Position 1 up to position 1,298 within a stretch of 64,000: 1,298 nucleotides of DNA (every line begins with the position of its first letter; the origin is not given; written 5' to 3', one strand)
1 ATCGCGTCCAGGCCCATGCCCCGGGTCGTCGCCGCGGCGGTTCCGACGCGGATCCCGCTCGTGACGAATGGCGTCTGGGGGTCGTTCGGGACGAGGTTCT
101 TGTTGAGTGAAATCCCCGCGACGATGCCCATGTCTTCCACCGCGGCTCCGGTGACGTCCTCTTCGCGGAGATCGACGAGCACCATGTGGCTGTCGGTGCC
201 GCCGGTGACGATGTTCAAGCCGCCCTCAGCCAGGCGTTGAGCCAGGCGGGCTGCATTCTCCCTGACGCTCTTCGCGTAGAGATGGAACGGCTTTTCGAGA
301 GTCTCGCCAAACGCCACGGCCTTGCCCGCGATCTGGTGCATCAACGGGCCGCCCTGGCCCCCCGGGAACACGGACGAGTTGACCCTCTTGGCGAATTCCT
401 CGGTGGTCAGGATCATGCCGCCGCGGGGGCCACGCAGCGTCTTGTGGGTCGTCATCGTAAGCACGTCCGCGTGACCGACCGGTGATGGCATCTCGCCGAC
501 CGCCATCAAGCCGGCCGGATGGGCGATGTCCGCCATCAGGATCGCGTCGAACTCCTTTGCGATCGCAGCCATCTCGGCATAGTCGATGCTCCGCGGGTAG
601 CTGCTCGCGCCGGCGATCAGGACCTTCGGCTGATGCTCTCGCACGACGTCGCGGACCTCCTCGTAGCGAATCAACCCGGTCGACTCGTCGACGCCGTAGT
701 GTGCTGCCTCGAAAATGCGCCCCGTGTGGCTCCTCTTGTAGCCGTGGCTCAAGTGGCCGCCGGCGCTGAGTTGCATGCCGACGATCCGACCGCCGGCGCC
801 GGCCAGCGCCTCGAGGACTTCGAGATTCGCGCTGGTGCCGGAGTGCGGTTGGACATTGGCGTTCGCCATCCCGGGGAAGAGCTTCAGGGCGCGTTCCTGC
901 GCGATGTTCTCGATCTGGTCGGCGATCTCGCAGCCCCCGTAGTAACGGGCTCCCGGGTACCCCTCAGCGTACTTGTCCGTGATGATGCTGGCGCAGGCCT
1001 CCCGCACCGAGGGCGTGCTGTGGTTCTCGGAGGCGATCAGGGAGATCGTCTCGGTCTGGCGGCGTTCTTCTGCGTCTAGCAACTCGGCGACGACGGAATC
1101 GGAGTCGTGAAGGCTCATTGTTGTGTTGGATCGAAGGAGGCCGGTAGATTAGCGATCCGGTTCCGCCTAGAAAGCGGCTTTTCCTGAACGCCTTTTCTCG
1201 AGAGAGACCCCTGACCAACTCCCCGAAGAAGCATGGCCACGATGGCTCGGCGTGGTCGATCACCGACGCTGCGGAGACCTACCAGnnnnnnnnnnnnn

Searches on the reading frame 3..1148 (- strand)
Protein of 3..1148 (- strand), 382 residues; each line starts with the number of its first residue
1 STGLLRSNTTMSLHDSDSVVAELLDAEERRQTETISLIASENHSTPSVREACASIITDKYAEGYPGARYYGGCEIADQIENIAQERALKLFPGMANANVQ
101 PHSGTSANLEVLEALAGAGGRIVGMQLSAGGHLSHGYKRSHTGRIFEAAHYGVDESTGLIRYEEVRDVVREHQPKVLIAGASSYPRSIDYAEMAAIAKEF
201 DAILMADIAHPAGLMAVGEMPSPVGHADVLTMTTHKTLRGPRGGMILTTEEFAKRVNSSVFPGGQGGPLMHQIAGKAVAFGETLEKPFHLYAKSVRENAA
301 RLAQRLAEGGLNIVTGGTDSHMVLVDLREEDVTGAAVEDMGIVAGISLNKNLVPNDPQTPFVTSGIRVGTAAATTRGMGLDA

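Call 42: search_protein_families(library=pfam, proteins=[window:3-1148:-], max_evalue=0.00001)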
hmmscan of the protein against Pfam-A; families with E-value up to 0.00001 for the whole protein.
window:3-1148:- (382 aa): 1 family
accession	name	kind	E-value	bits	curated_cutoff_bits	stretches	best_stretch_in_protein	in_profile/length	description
PF00464.25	SHMT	-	2.2e-138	461.7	27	1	13-379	1-388/399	Serine hydroxymethyltransferase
